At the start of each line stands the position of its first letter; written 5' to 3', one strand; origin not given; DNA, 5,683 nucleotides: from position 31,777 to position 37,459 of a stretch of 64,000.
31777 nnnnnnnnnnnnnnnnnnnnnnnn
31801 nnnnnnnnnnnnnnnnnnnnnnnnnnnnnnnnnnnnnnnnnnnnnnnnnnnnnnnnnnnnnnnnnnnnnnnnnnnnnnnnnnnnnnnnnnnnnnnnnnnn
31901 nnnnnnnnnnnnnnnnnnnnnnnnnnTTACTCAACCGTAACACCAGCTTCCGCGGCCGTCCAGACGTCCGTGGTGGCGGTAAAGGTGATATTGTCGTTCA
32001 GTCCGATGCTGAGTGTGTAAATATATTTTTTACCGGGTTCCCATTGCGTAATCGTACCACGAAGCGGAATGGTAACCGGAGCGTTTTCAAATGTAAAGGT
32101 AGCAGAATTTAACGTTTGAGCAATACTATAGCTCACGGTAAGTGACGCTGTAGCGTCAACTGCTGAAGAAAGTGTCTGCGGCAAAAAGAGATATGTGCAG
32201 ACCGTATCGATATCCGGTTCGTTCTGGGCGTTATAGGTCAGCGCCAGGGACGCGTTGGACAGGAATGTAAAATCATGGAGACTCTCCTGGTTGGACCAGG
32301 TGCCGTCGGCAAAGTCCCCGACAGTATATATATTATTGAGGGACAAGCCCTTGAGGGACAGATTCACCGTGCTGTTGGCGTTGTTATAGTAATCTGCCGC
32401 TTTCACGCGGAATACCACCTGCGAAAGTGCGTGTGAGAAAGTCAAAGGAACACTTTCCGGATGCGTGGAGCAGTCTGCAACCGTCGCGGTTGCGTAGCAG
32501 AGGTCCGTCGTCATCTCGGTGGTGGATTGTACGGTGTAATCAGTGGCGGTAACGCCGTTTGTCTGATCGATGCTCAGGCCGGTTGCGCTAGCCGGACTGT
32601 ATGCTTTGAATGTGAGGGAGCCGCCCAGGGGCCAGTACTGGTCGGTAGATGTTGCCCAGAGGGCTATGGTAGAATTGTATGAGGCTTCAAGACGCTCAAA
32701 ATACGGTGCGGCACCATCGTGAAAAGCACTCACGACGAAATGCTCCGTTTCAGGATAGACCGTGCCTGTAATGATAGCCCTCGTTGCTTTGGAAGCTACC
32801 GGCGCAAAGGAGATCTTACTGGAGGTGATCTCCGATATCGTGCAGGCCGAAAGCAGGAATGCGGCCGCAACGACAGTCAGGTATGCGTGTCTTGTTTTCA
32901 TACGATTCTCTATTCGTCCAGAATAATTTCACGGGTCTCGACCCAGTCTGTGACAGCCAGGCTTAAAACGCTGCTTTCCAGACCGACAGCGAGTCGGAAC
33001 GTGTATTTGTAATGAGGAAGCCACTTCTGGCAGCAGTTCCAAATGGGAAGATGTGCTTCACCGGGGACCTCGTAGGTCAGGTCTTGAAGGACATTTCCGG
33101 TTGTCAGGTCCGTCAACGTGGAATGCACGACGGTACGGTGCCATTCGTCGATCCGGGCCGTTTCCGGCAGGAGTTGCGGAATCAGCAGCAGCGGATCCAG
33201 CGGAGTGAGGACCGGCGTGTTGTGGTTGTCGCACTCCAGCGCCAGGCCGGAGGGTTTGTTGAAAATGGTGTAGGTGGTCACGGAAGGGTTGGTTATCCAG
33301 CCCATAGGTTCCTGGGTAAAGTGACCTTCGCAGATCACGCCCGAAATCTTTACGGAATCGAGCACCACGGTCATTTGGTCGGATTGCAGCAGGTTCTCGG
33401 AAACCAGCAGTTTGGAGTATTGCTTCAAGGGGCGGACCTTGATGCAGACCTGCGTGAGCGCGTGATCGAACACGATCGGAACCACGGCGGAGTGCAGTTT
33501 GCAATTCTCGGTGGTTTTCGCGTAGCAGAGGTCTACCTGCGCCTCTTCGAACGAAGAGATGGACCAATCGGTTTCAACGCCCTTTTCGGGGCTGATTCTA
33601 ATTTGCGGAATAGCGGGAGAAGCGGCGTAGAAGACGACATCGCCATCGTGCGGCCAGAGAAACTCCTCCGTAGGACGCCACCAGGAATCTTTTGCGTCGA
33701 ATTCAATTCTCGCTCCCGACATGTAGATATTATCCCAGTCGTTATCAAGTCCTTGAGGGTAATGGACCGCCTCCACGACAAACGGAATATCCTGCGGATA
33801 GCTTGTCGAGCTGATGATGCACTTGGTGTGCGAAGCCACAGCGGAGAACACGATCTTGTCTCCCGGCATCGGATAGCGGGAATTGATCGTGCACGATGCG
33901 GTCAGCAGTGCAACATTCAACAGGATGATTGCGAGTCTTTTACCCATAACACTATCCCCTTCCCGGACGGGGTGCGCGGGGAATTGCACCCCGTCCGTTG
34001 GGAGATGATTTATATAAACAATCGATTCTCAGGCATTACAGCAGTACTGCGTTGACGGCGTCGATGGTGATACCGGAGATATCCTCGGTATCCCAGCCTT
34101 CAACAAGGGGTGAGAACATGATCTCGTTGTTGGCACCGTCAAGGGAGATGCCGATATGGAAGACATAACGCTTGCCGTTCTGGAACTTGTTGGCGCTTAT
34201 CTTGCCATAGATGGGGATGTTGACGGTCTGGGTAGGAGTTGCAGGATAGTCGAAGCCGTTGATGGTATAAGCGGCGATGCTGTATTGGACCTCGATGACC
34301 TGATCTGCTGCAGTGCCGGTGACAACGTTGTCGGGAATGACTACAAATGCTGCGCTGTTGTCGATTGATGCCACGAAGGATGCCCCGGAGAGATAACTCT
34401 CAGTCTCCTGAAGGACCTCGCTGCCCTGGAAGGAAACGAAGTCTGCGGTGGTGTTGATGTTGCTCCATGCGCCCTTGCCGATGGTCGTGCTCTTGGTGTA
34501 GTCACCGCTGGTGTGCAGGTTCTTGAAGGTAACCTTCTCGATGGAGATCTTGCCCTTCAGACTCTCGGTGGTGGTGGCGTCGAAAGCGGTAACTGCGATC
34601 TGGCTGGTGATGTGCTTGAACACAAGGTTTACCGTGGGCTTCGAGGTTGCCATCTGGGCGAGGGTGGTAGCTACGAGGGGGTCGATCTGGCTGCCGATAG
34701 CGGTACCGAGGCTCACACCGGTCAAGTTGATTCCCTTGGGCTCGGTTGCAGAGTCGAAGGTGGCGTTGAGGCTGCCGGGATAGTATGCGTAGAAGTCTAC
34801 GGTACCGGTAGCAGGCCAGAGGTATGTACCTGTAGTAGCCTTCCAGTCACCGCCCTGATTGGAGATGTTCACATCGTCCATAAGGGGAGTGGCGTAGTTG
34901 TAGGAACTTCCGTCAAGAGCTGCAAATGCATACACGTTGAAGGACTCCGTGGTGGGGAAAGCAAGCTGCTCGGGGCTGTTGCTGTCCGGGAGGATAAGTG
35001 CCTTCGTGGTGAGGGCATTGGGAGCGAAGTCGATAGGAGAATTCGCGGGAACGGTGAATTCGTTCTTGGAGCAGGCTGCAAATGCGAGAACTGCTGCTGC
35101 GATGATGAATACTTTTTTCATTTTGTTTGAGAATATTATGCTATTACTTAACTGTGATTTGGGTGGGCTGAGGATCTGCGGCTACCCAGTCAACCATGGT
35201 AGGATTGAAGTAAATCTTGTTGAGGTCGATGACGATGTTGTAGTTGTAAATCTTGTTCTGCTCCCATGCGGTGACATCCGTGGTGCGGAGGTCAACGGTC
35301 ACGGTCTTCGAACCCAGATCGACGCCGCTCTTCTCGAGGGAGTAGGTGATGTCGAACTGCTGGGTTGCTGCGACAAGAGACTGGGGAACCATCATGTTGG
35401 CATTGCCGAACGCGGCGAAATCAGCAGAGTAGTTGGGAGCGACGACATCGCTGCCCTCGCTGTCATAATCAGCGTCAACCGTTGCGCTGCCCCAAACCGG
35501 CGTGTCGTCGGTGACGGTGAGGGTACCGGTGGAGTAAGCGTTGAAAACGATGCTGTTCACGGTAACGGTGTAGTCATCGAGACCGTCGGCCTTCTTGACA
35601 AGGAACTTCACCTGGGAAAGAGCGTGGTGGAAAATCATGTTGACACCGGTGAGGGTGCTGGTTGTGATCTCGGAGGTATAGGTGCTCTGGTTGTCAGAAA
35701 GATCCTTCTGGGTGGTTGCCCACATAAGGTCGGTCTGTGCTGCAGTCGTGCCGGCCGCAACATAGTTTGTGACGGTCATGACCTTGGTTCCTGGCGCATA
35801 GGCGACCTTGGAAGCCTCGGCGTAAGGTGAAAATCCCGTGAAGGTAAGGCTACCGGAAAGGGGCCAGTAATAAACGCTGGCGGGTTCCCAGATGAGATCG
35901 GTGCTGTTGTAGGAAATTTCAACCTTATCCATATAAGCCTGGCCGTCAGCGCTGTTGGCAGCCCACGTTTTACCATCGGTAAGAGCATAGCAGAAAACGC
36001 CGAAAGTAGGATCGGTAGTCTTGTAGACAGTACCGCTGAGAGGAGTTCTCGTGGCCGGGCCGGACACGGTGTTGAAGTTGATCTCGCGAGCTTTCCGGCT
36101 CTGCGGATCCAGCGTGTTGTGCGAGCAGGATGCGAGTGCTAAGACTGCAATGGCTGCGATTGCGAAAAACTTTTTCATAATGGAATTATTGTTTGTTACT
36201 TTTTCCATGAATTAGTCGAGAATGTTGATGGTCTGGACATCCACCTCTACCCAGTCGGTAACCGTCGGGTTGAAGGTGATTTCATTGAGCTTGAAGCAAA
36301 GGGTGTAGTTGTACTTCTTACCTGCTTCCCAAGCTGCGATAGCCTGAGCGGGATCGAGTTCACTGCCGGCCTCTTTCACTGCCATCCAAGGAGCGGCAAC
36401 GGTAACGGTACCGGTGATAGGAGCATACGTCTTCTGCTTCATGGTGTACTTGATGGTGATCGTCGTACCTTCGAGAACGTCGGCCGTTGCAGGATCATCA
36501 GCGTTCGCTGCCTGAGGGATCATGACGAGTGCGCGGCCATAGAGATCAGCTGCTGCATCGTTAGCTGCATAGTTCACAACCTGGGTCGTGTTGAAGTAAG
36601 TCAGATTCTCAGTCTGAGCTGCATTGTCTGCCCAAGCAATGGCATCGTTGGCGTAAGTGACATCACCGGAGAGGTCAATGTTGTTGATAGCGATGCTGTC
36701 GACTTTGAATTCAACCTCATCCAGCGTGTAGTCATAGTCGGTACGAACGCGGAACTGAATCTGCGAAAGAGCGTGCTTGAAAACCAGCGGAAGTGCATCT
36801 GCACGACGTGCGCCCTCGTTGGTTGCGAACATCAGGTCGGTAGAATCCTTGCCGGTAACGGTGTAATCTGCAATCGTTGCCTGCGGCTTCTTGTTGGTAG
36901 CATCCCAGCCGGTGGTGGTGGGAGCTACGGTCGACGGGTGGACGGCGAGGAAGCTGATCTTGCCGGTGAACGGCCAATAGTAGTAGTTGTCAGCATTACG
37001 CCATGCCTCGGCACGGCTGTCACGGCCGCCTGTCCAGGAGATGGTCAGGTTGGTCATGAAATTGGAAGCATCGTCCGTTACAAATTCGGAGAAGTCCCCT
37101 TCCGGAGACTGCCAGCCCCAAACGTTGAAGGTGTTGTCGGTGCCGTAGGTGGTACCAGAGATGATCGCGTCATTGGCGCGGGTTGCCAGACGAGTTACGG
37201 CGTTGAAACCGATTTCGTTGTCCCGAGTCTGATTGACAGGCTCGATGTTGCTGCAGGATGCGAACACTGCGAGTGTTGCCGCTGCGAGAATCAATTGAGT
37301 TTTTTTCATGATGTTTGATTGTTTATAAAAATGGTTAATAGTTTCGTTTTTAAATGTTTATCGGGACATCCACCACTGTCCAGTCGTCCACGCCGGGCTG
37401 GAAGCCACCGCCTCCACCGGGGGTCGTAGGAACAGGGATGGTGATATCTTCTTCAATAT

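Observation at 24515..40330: Ten-gene type V (FimA/Mfa1-class) pilus operon with eight pilin-like lipoproteins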

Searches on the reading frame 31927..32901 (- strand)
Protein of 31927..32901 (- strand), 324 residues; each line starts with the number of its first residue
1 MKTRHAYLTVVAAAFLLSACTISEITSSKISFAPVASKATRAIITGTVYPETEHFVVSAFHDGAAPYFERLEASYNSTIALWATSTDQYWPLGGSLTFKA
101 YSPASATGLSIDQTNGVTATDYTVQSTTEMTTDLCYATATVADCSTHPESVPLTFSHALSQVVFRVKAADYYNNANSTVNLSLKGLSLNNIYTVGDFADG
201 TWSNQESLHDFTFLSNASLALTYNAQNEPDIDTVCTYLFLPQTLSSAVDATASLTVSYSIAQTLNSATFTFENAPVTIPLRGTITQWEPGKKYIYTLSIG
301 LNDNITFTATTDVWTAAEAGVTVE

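Call 4: search_protein_families(library=pfam, proteins=[window:31927-32901:-], max_evalue=0.01)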
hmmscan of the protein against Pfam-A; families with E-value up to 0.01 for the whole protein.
window:31927-32901:- (324 aa): 1 family
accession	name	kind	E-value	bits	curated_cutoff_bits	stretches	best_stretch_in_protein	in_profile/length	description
PF13149.12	Mfa_like_1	-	2.9e-26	93.4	27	1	54-314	13-246/246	Fimbrillin-like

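Call 5: search_protein_families(library=ncbifam, proteins=[window:31927-32901:-], max_evalue=0.01)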
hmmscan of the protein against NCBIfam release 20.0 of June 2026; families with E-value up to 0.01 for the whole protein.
window:31927-32901:- (324 aa): 0 families

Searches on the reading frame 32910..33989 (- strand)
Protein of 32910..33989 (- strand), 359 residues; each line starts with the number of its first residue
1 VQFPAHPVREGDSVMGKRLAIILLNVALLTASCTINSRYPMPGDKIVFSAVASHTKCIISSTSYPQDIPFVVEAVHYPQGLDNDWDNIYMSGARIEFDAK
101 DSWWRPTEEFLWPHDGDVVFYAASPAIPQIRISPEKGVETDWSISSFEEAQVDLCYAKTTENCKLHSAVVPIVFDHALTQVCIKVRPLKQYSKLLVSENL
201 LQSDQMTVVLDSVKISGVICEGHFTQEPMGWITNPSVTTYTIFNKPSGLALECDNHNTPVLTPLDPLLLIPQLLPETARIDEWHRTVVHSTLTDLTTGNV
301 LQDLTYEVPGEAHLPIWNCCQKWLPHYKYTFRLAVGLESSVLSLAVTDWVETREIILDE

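Call 4: search_protein_families(library=pfam, proteins=[window:32910-33989:-], max_evalue=0.01)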
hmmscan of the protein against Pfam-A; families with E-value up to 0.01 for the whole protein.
window:32910-33989:- (359 aa): 1 family
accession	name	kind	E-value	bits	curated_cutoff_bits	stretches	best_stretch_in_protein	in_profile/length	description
PF13149.12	Mfa_like_1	-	7.6e-11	42.9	27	1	88-349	30-246/246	Fimbrillin-like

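Call 5: search_protein_families(library=ncbifam, proteins=[window:32910-33989:-], max_evalue=0.01)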
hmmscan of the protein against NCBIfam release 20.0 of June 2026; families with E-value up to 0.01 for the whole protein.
window:32910-33989:- (359 aa): 0 families

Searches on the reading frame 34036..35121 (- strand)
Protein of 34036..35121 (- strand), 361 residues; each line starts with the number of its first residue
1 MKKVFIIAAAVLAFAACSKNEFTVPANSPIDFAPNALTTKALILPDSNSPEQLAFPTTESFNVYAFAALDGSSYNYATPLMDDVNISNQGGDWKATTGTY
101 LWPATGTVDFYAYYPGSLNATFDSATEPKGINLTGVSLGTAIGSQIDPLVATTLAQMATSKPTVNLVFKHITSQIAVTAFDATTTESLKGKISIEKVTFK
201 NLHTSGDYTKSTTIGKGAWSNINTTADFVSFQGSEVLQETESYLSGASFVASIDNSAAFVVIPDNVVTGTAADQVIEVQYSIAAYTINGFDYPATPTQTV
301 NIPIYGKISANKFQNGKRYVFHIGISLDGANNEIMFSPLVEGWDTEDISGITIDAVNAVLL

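Call 4: search_protein_families(library=pfam, proteins=[window:34036-35121:-], max_evalue=0.01)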
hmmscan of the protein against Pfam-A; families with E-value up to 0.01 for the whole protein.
window:34036-35121:- (361 aa): 1 family
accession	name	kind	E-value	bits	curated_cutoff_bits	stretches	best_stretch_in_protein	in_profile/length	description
PF13149.12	Mfa_like_1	-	4.3e-20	73.2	27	1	57-343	10-246/246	Fimbrillin-like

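Call 5: search_protein_families(library=ncbifam, proteins=[window:34036-35121:-], max_evalue=0.01)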
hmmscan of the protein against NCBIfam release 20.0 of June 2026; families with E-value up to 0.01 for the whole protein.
window:34036-35121:- (361 aa): 1 family
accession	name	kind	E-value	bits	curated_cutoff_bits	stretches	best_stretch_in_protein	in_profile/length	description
NF050142.1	PG1828_fam_lipo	equivalog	0.002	18.8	50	1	1-22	1-24/59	PG1828 family lipoprotein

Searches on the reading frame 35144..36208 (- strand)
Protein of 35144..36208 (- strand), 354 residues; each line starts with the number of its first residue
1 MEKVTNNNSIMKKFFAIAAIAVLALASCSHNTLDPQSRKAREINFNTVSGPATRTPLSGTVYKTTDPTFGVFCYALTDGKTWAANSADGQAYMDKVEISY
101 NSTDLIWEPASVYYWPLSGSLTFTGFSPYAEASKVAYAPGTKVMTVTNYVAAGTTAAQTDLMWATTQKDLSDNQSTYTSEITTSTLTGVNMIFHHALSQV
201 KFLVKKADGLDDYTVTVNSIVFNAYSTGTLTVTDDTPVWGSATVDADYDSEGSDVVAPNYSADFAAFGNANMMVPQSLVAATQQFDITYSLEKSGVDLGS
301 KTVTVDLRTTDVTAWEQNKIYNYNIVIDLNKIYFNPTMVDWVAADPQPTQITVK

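Call 4: search_protein_families(library=pfam, proteins=[window:35144-36208:-], max_evalue=0.01)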
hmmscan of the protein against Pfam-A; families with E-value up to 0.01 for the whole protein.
window:35144-36208:- (354 aa): 0 families

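Call 5: search_protein_families(library=ncbifam, proteins=[window:35144-36208:-], max_evalue=0.01)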
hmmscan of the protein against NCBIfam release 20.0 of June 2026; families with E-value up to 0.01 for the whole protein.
window:35144-36208:- (354 aa): 1 family
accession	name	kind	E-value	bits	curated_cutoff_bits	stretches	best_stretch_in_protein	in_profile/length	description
NF050142.1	PG1828_fam_lipo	equivalog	0.0037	18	50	1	11-31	1-22/59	PG1828 family lipoprotein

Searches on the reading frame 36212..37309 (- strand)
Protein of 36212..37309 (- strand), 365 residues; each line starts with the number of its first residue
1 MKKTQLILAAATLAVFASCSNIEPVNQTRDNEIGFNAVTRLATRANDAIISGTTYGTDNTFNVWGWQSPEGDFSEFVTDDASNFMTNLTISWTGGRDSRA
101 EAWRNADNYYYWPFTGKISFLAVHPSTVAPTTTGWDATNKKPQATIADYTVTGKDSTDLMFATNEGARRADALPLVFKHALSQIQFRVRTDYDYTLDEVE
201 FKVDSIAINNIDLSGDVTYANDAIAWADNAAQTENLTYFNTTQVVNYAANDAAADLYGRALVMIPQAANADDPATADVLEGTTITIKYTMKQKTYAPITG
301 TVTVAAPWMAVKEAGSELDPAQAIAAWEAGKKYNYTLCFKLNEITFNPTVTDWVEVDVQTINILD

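Call 4: search_protein_families(library=pfam, proteins=[window:36212-37309:-], max_evalue=0.01)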
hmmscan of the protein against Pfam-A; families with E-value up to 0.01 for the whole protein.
window:36212-37309:- (365 aa): 1 family
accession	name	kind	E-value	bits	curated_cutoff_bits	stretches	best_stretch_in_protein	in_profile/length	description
PF13149.12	Mfa_like_1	-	5.1e-24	86.1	27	1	44-353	2-246/246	Fimbrillin-like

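Call 5: search_protein_families(library=ncbifam, proteins=[window:36212-37309:-], max_evalue=0.01)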
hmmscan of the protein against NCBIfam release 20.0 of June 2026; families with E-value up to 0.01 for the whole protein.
window:36212-37309:- (365 aa): 1 family
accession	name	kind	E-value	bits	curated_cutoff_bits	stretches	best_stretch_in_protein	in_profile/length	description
NF053772.1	BSAP5b_fam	equivalog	0.0082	15.5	380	0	185-307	241-360/418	BSAP5b family pore-forming toxin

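Call 67: search_solved_structures(query=A3, max_evalue=1)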
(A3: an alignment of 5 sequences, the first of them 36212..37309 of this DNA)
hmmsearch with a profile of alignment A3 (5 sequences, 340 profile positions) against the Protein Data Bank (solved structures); distinct sequences matched with E-value up to 1: 1.
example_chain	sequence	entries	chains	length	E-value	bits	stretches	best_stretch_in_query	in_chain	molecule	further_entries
4k4k_A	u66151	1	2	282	5.1e-07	32.4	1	66-212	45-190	Putative cell adhesion protein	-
